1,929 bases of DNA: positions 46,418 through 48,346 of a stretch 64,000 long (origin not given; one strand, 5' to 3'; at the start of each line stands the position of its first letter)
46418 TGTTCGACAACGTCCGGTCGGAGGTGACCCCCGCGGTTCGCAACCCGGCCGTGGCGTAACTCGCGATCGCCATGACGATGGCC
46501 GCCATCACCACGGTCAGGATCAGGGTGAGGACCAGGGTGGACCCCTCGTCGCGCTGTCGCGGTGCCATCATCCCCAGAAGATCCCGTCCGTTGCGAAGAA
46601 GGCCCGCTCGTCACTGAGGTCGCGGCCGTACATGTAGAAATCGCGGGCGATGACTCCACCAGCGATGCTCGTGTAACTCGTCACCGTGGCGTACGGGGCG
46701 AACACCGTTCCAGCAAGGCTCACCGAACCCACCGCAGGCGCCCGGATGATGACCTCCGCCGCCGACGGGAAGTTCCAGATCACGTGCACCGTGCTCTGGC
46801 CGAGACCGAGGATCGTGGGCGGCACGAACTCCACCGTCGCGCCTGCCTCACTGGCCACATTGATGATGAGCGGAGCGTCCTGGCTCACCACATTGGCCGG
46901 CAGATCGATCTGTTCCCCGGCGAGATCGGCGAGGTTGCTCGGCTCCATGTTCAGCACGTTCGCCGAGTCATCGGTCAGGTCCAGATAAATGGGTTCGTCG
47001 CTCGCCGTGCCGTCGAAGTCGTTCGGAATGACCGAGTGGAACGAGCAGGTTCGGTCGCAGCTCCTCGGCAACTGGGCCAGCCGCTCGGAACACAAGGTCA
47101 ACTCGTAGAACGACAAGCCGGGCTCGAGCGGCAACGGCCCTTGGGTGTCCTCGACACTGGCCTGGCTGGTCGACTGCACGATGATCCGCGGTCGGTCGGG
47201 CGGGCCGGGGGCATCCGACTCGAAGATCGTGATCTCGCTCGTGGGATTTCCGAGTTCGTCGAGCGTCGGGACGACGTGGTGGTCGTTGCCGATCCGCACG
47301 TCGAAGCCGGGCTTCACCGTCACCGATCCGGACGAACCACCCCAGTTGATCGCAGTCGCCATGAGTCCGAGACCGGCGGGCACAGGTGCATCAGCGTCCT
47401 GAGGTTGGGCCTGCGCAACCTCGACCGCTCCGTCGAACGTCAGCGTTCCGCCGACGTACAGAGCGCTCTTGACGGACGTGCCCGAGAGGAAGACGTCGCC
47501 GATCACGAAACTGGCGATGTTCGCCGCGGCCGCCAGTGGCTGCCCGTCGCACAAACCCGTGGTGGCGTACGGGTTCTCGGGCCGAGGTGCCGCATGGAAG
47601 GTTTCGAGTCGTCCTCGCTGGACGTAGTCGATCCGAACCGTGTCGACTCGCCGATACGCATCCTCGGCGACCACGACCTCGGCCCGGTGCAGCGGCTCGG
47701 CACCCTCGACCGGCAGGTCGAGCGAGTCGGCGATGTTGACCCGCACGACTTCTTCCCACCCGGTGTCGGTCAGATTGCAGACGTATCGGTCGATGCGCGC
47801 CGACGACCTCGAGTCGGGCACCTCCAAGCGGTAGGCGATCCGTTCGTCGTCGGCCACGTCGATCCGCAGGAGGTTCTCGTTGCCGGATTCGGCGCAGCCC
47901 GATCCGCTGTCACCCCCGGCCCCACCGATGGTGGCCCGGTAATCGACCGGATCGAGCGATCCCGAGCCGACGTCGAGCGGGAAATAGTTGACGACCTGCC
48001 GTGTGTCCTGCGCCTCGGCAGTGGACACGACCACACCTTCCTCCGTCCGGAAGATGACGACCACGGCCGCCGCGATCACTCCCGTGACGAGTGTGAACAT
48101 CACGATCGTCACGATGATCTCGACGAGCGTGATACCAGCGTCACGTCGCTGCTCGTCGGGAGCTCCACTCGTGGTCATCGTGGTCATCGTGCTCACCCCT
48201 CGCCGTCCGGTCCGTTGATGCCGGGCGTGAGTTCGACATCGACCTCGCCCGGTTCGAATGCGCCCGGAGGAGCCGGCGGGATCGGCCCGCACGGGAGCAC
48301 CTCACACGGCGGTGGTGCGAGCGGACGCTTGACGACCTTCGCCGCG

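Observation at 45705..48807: Three translationally coupled prepilin-like genes inserted between argS and lysA, with no pilus machinery nearby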

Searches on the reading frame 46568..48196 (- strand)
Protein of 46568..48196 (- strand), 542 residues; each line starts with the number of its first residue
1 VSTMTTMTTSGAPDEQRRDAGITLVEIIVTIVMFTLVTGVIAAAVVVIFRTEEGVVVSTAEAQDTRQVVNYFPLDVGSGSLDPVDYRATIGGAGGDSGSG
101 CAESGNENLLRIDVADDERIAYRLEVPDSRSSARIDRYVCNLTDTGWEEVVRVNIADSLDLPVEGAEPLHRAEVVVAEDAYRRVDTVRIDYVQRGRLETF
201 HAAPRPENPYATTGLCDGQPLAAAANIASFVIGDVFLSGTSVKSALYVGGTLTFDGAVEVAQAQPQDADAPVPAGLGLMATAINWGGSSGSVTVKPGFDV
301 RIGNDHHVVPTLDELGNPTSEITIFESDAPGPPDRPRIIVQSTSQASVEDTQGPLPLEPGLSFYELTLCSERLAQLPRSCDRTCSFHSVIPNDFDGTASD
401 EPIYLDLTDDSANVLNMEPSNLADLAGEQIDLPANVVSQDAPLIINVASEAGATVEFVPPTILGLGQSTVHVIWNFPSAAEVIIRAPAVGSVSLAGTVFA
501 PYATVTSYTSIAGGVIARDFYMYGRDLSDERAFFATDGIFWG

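Call 3: search_protein_families(library=pfam, proteins=[window:46568-48196:-], max_evalue=1)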
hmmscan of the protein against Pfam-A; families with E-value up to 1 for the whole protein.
window:46568-48196:- (542 aa): 2 families
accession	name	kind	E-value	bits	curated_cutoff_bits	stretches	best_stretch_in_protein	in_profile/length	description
PF20597.4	pAdhesive_15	-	1.2e-25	91.3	23.8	1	220-521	1-247/254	Putative Ice-binding-like adhesive domain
PF07963.17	N_methyl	-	0.0021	18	21.2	1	17-41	2-26/27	Prokaryotic N-terminal methylation motif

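Call 4: search_protein_families(library=ncbifam, proteins=[window:46568-48196:-], max_evalue=1)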
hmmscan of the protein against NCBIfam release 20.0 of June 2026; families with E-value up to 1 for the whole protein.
window:46568-48196:- (542 aa): 2 families
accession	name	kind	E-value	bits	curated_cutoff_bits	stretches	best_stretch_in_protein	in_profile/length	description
TIGR04215.1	choice_anch_A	domain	4e-18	66.1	29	1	226-522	2-243/255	choice-of-anchor A family protein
NF038304.1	EPS_HpsC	equivalog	0.014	15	200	1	15-76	16-77/318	hormogonium polysaccharide secretion pseudopilin HpsC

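Call 13: find_homologous_proteins(query=window:46568-48187:-, max_evalue=0.001)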
Query window:46568-48187:- (539 aa): 16 proteins with E <= 0.001 among 8000 candidates.
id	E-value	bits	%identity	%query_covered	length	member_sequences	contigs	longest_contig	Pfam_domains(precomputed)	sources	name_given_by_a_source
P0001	0.0e+0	1180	99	100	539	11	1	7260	PF20597.5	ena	-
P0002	4.8e-177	608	58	98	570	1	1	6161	PF20597.5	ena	-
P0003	1.2e-119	419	47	96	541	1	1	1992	PF20597.5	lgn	-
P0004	2.2e-119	418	47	96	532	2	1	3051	PF20597.5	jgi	jgi:choice-of-anchor A domain-containing protein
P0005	1.4e-117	412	45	97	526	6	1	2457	PF07963.18,PF20597.5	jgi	jgi:choice-of-anchor A domain-containing protein/prepilin-type N-terminal cleavage/methylation domai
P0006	1.6e-117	412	46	96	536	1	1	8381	PF20597.5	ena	-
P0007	8.1e-114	399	44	97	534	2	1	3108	PF20597.5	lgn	-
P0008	3.8e-108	381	43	99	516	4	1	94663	PF07963.18,PF20597.5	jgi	jgi:choice-of-anchor A domain-containing protein/prepilin-type N-terminal cleavage/methylation domai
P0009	3.4e-103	364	44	96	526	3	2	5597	PF20597.5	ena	-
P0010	3.5e-103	364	44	98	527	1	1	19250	PF20597.5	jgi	jgi:choice-of-anchor A domain-containing protein/prepilin-type N-terminal cleavage/methylation domai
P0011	1.4e-99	352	43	97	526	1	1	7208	PF07963.18,PF20597.5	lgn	-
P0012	6.3e-97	344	42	98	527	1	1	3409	PF20597.5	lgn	-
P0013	5.9e-94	334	42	99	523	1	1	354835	PF07963.18,PF20597.5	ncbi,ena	-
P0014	1.4e-93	332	43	96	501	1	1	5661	PF20597.5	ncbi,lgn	-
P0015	4.6e-92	328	43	94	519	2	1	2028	PF07963.18,PF20597.5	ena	-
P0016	8.6e-48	181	33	97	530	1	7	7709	PF20597.5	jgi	jgi:choice-of-anchor A domain-containing protein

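Call 14: find_encoding_contigs(protein=P0013, flank=10000, max_places=3)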
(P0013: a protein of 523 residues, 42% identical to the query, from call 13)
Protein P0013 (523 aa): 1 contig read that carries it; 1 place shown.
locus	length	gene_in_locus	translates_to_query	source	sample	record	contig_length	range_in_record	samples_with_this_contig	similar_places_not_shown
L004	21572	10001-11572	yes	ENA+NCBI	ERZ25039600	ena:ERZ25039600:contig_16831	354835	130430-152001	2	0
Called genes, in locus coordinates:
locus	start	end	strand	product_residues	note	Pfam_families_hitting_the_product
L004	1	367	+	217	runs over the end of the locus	PF00206:Lyase_1, PF10397:ADSL_C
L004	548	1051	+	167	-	PF00772:DnaB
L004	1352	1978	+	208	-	PF03796:DnaB_C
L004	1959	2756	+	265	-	-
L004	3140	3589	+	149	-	PF00005:ABC_tran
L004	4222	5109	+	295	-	PF01061:ABC2_membrane, PF12698:ABC2_membrane_3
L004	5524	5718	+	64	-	-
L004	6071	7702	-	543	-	-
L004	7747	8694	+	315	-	-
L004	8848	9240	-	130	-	-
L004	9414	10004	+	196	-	-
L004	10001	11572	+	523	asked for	PF07963:N_methyl (weak), PF20597:pAdhesive_15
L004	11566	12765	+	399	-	-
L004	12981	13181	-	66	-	-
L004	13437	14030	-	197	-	-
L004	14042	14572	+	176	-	-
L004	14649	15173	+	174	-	-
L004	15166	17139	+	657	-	PF07963:N_methyl (weak), PF17803:Cadherin_4 (faint), PF17892:Cadherin_5 (faint), PF17963:Big_9 (weak)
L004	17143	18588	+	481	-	-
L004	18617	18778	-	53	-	-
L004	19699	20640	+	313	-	PF00296:Bac_luciferase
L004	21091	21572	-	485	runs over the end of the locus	PF01281:Ribosomal_L9_N, PF13622:4HBT_3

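Call 15: find_encoding_contigs(protein=P0008, flank=10000, max_places=3)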
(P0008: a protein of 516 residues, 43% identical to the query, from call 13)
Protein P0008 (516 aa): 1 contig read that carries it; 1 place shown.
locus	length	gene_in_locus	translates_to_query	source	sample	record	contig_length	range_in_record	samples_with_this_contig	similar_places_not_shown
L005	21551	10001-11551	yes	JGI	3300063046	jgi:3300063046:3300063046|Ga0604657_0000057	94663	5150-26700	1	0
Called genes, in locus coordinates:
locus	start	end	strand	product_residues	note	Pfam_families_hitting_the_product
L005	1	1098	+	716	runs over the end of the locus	PF01594:AI-2E_transport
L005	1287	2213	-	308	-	PF00892:EamA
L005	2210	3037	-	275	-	-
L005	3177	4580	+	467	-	PF00392:GntR, PF00155:Aminotran_1_2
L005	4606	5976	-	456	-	PF00120:Gln-synt_C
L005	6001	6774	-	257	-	PF00106:adh_short, PF08659:KR, PF13561:adh_short_C2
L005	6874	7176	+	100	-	PF02604:PhdYeFM_antitox (weak)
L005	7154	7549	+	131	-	PF01850:PIN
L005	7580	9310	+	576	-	PF03485:Arg_tRNA_synt_N, PF00750:tRNA-synt_1d, PF05746:DALR_1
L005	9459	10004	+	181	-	-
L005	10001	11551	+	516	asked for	PF07963:N_methyl (weak), PF20597:pAdhesive_15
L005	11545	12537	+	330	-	-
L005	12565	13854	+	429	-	PF00278:Orn_DAP_Arg_deC, PF02784:Orn_Arg_deC_N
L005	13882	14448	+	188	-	PF02452:PemK_toxin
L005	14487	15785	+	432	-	PF03447:NAD_binding_3, PF00742:Homoserine_dh, PF01842:ACT, PF22629:ACT_AHAS_ss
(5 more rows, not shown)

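Call 17: find_related_loci(query=A1, collection=genome_contigs, flank=10000)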
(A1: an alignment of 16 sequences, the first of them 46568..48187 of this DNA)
Query A1 (539 aa) in genome_contigs; peptide patterns used: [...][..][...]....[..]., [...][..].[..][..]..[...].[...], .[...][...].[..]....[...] (x = any residue, [..] = any of these).
290 stretches matched a pattern; 10 encode a relative of the query (tblastn E <= 1e-3); 10 distinct loci.
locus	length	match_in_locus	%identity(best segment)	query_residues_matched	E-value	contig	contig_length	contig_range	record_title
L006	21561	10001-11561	41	13-535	5e-99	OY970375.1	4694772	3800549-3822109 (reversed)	MAG: Ilumatobacteraceae bacterium isolate MFD04651.bin.1.23 genome assembly, chromosome: 1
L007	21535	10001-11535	42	15-535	3e-66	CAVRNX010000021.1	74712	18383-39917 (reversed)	MAG: uncultured Acidimicrobiaceae bacterium isolate MFD03551.bin.2.82 genome assembly, contig: contig_27976, whole genom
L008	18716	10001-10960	27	216-537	3e-12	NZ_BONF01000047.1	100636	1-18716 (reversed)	Catellatospora bangladeshensis strain NBRC 107357 sequence047, whole genome shotgun sequence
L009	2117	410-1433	30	14-516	1e-9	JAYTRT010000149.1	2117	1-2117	MAG: Actinomycetota bacterium isolate GFS_4827 GFS_4827_148, whole genome shotgun sequence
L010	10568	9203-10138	24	216-524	8e-9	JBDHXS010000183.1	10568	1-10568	MAG: Runella sp. isolate AS-MICRO-OLR.172 NODE_28747_length_10568_cov_4.066431, whole genome shotgun sequence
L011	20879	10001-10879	25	216-503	2e-7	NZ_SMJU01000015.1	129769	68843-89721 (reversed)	Arundinibacter roseus strain DMA-K-7a NODE_15_length_129769_cov_36.513414, whole genome shotgun sequence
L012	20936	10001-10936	22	216-524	2e-7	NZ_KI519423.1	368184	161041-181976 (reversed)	Runella limosa DSM 17973 K339DRAFT_scaffold00004.4, whole genome shotgun sequence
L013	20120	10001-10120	47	468-512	7e-6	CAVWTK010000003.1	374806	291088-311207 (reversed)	MAG: uncultured bacterium isolate MFD05442.bin.2.281 genome assembly, contig: contig_25483, whole genome shotgun sequenc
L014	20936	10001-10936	22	216-524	1e-6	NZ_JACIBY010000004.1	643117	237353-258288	Runella defluvii strain DSM 17976 Ga0373287_04, whole genome shotgun sequence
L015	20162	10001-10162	37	462-520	5e-5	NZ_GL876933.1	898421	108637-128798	Novosphingobium nitrogenifigens DSM 19370 scaffold00010, whole genome shotgun sequence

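Call 21: search_solved_structures(query=A1, max_evalue=10, show_alignments=2)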
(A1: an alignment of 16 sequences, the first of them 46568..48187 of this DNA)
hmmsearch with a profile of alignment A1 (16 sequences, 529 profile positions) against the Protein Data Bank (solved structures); distinct sequences matched with E-value up to 10: 4.
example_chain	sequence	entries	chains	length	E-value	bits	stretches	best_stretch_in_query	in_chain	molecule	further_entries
9egp_A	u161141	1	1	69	0.038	15.8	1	9-44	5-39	Geopilin domain 1 protein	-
9lab_B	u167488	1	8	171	0.076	14.8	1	10-34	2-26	MSHA major pilin subunit MshA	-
9laa_A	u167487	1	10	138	0.096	14.5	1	7-34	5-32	Type IV pilin protein PilA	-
7tgg_A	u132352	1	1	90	0.17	13.7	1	9-33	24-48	Geopilin domain 1 protein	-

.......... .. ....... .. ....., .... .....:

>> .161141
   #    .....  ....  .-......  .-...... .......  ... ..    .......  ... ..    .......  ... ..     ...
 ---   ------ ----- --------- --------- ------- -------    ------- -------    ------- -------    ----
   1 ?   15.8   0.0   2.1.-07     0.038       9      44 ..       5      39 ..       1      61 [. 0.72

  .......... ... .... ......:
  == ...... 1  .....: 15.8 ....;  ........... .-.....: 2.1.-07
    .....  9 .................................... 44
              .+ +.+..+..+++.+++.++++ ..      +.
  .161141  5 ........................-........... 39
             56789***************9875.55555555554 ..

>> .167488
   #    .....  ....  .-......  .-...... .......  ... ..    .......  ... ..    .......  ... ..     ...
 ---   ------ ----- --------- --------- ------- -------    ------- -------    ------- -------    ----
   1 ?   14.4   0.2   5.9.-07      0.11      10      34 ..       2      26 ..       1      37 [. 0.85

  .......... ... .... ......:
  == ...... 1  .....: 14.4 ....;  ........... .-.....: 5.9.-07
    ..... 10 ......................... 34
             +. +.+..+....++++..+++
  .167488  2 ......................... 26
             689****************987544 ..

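Call 24: find_related_loci(query=A1, collection=metagenome_contigs, flank=10000)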
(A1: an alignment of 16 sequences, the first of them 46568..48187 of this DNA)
Query A1 (539 aa) in metagenome_contigs; peptide patterns used: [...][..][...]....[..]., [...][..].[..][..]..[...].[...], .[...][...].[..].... (x = any residue, [..] = any of these).
448 stretches matched a pattern; 9 encode a relative of the query (tblastn E <= 1e-3); 9 distinct loci.
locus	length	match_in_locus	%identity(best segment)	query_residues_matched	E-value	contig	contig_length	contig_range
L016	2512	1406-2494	49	5-378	3e-95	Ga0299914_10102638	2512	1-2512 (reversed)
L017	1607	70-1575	36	16-530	1e-83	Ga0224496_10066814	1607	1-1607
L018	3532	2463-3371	27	216-530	4e-14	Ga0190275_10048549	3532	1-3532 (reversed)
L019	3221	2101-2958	29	216-521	8e-12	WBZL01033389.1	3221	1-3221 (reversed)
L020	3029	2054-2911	28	216-521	7e-11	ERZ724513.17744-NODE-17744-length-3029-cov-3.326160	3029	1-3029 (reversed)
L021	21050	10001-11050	22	180-524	3e-9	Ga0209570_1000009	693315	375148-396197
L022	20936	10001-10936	23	216-524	9e-9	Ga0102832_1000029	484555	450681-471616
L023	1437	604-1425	23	216-485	6e-6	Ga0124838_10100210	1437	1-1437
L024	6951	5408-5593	28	468-530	2e-5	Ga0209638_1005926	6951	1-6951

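Call 41: predict_structure(alignment_id=A1)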
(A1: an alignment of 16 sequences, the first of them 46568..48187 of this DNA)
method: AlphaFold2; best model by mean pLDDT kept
length: 539 residues; sequences in the alignment: 16
mean_pLDDT: 72.5   pTM: 0.58
mean pLDDT of the five models: 72.5, 72.2, 69.2, 69.2, 67.3
residues with pLDDT >= 90: 64; 70-90: 292; 50-70: 102; < 50: 81
segments of 3 or more residues with pLDDT < 50: 1-19, 43-65, 203-220, 261-266, 531-539
pLDDT, mean of each block of 10 residues (from residue 1): 38 42 77 70 43 33 56 79 71 67 81 84 77 89 86 81 73 71 85 84 42 40 70 91 86 82 52 82 91 81 65 62 75 81 59 67 77 62 67 60 82 85 84 78 85 91 77 91 80 89 92 92 68 40
secondary structure, 60 per line:
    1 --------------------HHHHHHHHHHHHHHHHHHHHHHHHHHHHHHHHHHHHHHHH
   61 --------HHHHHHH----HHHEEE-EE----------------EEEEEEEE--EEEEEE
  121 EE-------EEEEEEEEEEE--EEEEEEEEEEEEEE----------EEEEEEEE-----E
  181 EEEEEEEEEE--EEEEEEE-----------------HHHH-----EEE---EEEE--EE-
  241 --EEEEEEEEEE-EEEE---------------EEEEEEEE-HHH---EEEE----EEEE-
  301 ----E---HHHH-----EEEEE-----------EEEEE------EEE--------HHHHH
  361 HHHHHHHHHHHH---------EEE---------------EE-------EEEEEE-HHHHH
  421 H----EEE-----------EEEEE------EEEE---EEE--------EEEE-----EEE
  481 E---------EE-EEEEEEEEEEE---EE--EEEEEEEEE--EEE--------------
elements in order: H21-60 H69-75 E83-85 E105-112 E115-122 E130-140 E143-156 E167-174 E180-190 E193-199 H217-220 E226-228 E232-235 E243-252 E254-257 E273-280 E288-291 E296-299 H309-312 E318-322 E334-338 E345-347 H356-372 E382-384 E409-414 H416-421 E426-428 E440-444 E451-454 E458-460 E469-472 E478-481 E494-504 E512-520 E523-525
